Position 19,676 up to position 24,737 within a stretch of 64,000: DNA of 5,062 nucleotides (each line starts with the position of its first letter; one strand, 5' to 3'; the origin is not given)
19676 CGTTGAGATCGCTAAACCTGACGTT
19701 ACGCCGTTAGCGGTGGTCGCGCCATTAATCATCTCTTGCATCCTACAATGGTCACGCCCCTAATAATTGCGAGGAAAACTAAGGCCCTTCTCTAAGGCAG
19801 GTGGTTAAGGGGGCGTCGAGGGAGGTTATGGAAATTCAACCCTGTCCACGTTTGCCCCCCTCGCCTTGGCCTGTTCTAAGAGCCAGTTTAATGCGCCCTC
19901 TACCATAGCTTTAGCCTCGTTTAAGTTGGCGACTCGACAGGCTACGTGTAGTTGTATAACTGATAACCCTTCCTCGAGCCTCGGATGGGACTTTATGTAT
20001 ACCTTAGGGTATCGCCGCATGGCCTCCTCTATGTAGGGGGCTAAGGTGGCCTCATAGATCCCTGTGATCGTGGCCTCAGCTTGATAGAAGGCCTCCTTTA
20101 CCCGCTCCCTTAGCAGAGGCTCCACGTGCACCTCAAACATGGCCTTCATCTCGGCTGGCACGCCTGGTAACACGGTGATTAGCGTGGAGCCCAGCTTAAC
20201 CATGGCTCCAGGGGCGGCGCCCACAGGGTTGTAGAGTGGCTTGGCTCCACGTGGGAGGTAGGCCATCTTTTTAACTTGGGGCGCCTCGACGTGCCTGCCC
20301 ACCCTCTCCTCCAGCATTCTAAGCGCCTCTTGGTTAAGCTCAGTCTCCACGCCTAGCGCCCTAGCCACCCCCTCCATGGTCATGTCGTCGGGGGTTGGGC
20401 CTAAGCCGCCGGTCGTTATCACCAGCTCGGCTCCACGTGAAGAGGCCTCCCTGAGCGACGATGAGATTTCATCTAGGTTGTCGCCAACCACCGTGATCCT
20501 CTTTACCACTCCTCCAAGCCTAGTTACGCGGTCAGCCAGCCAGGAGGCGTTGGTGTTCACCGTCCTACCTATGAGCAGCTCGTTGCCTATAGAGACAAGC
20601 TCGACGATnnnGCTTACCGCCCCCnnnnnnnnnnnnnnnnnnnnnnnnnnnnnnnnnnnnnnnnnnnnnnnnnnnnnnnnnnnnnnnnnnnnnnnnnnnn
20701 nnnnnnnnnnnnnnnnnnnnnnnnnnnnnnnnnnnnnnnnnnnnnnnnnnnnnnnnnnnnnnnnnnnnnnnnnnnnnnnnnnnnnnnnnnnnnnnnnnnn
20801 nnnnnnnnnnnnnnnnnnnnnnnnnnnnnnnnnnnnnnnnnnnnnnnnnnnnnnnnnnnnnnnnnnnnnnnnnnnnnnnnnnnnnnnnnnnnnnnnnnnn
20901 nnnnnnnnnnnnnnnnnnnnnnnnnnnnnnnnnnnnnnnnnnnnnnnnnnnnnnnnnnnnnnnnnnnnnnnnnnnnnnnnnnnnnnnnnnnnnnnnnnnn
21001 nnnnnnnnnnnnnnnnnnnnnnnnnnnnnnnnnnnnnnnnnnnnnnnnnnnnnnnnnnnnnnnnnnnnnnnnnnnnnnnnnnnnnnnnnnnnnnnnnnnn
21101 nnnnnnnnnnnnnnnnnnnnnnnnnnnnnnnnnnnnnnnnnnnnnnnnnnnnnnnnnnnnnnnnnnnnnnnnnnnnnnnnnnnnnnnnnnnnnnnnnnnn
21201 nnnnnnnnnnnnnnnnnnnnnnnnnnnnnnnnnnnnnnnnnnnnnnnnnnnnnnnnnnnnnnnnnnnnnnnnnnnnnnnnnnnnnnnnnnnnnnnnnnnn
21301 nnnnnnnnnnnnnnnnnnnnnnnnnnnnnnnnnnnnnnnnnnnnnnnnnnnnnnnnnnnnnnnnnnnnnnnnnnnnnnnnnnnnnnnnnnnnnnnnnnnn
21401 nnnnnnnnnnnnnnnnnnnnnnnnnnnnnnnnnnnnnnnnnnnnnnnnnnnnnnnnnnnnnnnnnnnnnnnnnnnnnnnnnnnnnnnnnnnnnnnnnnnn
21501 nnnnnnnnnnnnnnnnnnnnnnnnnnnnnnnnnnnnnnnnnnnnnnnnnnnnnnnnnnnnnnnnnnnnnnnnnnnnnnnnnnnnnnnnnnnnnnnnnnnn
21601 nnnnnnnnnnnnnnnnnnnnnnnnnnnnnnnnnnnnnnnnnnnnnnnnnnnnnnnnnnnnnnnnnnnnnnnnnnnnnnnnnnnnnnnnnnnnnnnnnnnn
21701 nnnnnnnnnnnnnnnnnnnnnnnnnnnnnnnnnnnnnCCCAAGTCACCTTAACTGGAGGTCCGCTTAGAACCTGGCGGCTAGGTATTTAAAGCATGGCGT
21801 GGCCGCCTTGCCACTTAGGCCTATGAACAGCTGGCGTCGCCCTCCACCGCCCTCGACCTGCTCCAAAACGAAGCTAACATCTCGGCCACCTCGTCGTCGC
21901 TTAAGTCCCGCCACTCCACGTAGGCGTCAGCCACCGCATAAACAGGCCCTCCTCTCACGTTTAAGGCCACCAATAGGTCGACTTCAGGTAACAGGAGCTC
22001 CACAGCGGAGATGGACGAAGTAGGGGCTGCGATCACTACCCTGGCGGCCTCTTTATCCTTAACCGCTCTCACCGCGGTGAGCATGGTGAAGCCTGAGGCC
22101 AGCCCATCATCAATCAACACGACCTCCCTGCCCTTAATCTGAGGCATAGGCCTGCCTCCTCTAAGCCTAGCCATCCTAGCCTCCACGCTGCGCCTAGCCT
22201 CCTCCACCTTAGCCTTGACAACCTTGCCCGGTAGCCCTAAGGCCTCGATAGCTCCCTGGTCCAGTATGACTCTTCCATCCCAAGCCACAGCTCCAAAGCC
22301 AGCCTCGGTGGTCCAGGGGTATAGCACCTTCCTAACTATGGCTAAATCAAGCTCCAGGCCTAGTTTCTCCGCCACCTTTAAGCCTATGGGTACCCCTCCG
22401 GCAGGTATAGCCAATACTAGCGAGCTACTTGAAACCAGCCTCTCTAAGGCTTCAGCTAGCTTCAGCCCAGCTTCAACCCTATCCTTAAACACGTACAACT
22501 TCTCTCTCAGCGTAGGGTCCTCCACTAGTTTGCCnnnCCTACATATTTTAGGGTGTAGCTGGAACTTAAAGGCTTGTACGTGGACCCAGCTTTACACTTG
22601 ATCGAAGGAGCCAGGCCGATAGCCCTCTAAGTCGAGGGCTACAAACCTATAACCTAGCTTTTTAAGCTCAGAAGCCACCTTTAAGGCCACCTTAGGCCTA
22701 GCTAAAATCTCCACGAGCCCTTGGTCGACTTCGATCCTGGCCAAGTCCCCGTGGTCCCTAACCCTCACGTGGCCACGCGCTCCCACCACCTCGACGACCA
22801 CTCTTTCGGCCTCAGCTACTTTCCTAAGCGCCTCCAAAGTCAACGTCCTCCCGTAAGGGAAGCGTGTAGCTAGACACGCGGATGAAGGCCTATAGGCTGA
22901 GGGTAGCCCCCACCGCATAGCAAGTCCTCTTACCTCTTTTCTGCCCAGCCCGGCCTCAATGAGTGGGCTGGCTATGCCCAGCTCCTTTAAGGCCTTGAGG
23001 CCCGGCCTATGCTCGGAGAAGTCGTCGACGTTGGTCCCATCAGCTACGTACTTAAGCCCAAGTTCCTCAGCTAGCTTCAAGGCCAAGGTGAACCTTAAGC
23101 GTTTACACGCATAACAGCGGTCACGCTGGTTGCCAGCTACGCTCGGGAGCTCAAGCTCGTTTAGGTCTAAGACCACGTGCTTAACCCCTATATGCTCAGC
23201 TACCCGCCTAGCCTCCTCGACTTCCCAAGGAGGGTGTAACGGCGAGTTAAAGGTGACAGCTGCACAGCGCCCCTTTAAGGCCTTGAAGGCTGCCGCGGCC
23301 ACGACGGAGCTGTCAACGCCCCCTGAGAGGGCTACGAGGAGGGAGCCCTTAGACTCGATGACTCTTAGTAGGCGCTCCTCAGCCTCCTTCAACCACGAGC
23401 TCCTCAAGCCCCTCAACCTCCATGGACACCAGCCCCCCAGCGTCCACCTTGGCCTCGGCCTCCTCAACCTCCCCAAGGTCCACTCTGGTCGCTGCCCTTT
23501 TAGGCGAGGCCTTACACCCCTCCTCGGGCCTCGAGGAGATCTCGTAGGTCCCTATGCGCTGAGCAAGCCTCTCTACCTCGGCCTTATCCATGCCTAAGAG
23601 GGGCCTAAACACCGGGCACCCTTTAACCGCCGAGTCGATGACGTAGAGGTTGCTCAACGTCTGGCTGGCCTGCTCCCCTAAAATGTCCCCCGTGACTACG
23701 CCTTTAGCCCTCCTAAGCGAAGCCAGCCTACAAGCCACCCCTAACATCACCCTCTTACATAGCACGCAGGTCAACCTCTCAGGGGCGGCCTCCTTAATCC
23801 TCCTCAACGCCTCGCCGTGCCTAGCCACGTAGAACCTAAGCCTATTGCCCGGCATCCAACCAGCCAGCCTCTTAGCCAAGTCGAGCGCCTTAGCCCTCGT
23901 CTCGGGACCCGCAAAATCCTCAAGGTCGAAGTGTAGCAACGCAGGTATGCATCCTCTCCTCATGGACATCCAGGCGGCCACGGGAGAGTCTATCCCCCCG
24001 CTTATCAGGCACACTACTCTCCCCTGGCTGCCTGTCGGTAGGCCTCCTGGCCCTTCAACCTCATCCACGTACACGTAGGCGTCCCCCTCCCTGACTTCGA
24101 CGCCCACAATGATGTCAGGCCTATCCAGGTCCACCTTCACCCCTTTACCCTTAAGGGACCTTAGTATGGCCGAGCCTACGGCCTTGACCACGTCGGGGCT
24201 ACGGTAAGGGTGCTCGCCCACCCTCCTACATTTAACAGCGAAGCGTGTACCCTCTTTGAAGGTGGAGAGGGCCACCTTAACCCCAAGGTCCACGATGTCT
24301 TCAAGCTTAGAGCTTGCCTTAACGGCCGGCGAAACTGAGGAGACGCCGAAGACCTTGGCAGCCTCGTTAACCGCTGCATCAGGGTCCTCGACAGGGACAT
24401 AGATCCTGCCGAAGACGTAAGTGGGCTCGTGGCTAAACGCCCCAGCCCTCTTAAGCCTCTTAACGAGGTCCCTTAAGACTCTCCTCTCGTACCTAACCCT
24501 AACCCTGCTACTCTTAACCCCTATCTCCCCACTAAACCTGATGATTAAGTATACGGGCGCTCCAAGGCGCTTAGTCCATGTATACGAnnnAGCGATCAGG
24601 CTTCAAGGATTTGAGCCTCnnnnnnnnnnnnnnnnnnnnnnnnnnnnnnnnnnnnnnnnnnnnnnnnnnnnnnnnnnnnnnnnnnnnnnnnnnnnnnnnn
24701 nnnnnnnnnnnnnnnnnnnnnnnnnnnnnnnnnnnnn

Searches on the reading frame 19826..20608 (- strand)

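Call 61: search_protein_families(library=pfam, proteins=[window:19826-20608:-], max_evalue=1)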
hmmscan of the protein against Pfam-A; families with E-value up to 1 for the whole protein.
window:19826-20608:- (260 aa): 4 families
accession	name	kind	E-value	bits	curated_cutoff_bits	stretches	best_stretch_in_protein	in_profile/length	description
PF00994.29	MoCF_biosynth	-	1.4e-39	135.5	26.6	1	4-167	2-143/144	Probable molybdopterin binding domain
PF09957.15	VapB_antitoxin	-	0.08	13.3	23.4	1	223-250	15-42/47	Bacterial antitoxin of type II TA system, VapB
PF19861.4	DUF6335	-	0.19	12.6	25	1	47-98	51-98/124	Family of unknown function (DUF6335)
PF22562.2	UBA_7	-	0.25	11.7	27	1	223-248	17-42/48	UBA-like domain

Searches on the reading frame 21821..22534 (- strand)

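Call 4: search_protein_families(library=pfam, proteins=[window:21821-22534:-], max_evalue=0.01)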
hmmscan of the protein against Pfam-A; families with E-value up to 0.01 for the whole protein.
window:21821-22534:- (237 aa): 1 family
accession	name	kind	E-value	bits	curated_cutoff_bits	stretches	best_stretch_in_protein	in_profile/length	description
PF00156.33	Pribosyltran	-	7.1e-12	45.3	26.3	1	38-170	31-122/158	Phosphoribosyl transferase domain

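Call 5: search_protein_families(library=ncbifam, proteins=[window:21821-22534:-], max_evalue=0.01)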
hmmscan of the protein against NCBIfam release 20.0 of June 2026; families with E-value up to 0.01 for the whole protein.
window:21821-22534:- (237 aa): 18 families
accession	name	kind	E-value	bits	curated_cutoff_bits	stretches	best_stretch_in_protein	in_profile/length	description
TIGR01251.1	ribP_PPkin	subfamily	1.7e-08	33.8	113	1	131-170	206-245/309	ribose-phosphate diphosphokinase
NF006605.0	PRK09162.1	equivalog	4.2e-07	29.5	181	1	128-170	91-133/183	hypoxanthine-guanine phosphoribosyltransferase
NF002620.0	PRK02277.1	subfamily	3.9e-06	26.7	115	1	130-168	136-174/201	orotate phosphoribosyltransferase-like protein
NF002095.0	PRK00934.1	equivalog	1.3e-05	24.5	296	1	124-170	201-240/287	ribose-phosphate diphosphokinase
TIGR01091.1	upp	equivalog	1.7e-05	24.6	208.35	1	132-190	119-180/207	uracil phosphoribosyltransferase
NF002844.0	PRK03092.1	equivalog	2.1e-05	24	438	1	129-175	217-263/326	ribose-phosphate diphosphokinase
NF005299.0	PRK06827.1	subfamily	2.6e-05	23.1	327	1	132-170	262-300/383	phosphoribosylpyrophosphate synthetase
NF002320.0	PRK01259.1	subfamily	5.6e-05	22.7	297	1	132-171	211-250/316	ribose-phosphate diphosphokinase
NF004689.0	PRK06031.1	equivalog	7.4e-05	22.1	175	1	128-170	147-189/233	phosphoribosyltransferase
NF045507.1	transregGfcR_Halo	equivalog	0.0001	21.9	300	1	128-165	146-183/215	transcriptional regulator GfcR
NF005592.0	PRK07322.1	subfamily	0.00061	19.2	143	0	128-167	113-151/180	adenine phosphoribosyltransferase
NF001097.0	PRK00129.1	equivalog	0.00077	19.2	114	1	131-190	120-182/209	uracil phosphoribosyltransferase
NF005537.0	PRK07199.1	subfamily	0.00091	18.4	322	1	108-169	190-245/301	ribose-phosphate diphosphokinase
NF003547.0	PRK05205.1-3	equivalog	0.002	17.9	230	0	129-167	103-141/194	bifunctional pyr operon transcriptional regulator/uracil phosphoribosyltransferase PyrR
TIGR01203.1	HGPRTase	equivalog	0.0035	17.1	150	1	132-169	82-119/167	hypoxanthine phosphoribosyltransferase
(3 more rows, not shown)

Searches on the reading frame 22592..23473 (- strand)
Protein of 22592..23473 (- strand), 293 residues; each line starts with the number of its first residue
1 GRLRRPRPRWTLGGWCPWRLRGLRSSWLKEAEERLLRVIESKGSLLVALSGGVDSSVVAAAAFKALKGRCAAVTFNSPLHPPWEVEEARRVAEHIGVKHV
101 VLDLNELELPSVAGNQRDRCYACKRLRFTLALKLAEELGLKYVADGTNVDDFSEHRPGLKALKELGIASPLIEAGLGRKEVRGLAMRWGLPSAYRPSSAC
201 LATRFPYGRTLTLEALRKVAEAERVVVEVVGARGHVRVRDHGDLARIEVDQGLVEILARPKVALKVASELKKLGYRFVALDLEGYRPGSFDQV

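Call 4: search_protein_families(library=pfam, proteins=[window:22592-23473:-], max_evalue=0.01)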
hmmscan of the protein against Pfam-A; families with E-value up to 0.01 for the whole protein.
window:22592-23473:- (293 aa): 7 families
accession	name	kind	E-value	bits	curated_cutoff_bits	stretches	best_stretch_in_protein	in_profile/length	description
PF00733.27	Asn_synthase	-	2.9e-10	40.8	21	1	41-109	16-84/354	Asparagine synthase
PF02540.23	NAD_synthase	-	3.2e-08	33.5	21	1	44-107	20-84/242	NAD synthase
PF06508.19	QueC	-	3.4e-08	33.7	22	1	46-107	3-63/210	Queuosine biosynthesis protein QueC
PF03054.22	tRNA_Me_trans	-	3.6e-05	24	20.6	1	45-106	3-74/202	tRNA methyl transferase HUP domain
PF24167.1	DUF7411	-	6e-05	23.1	28.7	1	46-151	4-107/194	Family of unknown function (DUF7411)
PF02568.20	ThiI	-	0.00099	19.2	20.5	1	42-149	3-118/197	Thiamine biosynthesis protein (ThiI)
PF01171.26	ATP_bind_3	-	0.0018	18.5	27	1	45-154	2-111/182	PP-loop family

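Call 5: search_protein_families(library=ncbifam, proteins=[window:22592-23473:-], max_evalue=0.01)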
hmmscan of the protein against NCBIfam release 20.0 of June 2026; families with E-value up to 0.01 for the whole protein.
window:22592-23473:- (293 aa): 22 families
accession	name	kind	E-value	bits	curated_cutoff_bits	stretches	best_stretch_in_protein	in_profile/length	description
TIGR00268.2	TIGR00268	equivalog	2.5e-80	269.5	150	1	31-290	2-258/259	ATP-dependent sacrificial sulfur transferase LarE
TIGR00364.1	TIGR00364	equivalog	4.5e-10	39.4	150.3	1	47-108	3-63/201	7-cyano-7-deazaguanine synthase QueC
NF010587.0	PRK13980.1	equivalog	1.8e-08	33.9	255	1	43-107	32-97/267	NAD+ synthase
TIGR00884.1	guaA_Cterm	equivalog_domain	3.2e-07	29.9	338.75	1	42-156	16-134/310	glutamine-hydrolyzing GMP synthase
NF001138.1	PRK00143.1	equivalog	1.5e-06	27.4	284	1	45-146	2-120/345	tRNA 2-thiouridine(34) synthase MnmA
TIGR01536.1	asn_synth_AEB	equivalog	2.2e-06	27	267.1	1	47-108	257-319/517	asparagine synthase (glutamine-hydrolyzing)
TIGR00552.1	nadE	equivalog_domain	7.3e-06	25.4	63.65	1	44-107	24-89/251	NAD(+) synthase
NF002048.0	PRK00876.1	subfamily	1.4e-05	24.1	313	1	35-105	31-101/330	NAD(+) synthase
NF010588.0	PRK13981.1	equivalog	2.3e-05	23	479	1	45-106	288-350/546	NAD+ synthase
TIGR03573.1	WbuX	subfamily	3.1e-05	23.6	203.2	1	46-152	64-175/344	N-acetyl sugar amidotransferase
NF049949.1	tRNAsynTtuAPyrococ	equivalog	3.1e-05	23.2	450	1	37-151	42-159/292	tRNA-5-methyluridine(54) 2-sulfurtransferase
NF000848.1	PRK00074.1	equivalog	8.5e-05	21.3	400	1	41-114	212-287/512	glutamine-hydrolyzing GMP synthase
NF011259.0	PRK14665.1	equivalog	0.00013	21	364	1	40-149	3-123/360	tRNA 2-thiouridine(34) synthase MnmA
TIGR02432.1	lysidine_TilS_N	equivalog_domain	0.0002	21.4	93.6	1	45-154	2-114/189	tRNA lysidine(34) synthetase TilS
NF010367.0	PRK13795.1-2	equivalog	0.0002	19.9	456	1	42-129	242-331/584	hypothetical protein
TIGR00342.1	TIGR00342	equivalog_domain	0.0054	15.9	264.5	1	40-149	170-286/373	tRNA uracil 4-sulfurtransferase ThiI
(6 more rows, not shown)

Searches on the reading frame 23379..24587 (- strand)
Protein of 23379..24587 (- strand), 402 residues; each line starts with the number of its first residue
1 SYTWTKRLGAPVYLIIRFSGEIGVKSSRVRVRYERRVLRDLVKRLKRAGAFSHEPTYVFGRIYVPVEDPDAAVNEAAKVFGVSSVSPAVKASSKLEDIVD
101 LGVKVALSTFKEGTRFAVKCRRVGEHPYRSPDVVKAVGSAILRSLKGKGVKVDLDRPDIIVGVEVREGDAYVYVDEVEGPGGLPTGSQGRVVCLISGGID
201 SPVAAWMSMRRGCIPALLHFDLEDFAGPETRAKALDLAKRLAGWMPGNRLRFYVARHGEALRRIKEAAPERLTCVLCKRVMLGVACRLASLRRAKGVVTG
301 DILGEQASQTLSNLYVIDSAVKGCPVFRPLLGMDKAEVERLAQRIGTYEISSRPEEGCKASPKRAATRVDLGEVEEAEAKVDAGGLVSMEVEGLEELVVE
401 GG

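Call 4: search_protein_families(library=pfam, proteins=[window:23379-24587:-], max_evalue=0.01)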
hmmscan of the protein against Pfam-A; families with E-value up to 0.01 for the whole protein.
window:23379-24587:- (402 aa): 4 families
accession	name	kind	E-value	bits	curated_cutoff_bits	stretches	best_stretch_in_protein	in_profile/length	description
PF02568.20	ThiI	-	2.2e-56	191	20.5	1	186-382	1-196/197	Thiamine biosynthesis protein (ThiI)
PF02926.22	THUMP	-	5.3e-16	59.2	20.6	1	94-175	3-84/84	THUMP domain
PF22025.1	ThiI_fer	-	9.1e-10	39.3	25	1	14-86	2-72/72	ThiI ferredoxin-like domain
PF06508.19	QueC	-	0.0054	16.7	22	0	191-223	2-34/210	Queuosine biosynthesis protein QueC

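Call 5: search_protein_families(library=ncbifam, proteins=[window:23379-24587:-], max_evalue=0.01)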
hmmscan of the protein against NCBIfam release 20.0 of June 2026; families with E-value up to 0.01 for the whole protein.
window:23379-24587:- (402 aa): 5 families
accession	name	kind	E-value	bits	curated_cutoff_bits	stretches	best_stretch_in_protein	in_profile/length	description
TIGR00342.1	TIGR00342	equivalog_domain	3.1e-88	296.4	264.5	1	15-382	2-366/373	tRNA uracil 4-sulfurtransferase ThiI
NF006222.0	PRK08349.1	subfamily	2.1e-47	161.6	251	1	190-380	2-191/198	hypothetical protein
NF040721.1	Trm14_Arch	equivalog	1.4e-12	47.4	280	1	90-175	65-154/370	tRNA (guanine(6)-N2)-methyltransferase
NF040850.1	Trm14_Thcoccales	equivalog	1.5e-07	30.7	480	1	92-174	96-180/365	tRNA (guanine(6)-N2)-methyltransferase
TIGR01177.1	TIGR01177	hypoth_equivalog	0.002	17.5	316.55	1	93-173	64-139/330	TIGR01177 family methyltransferase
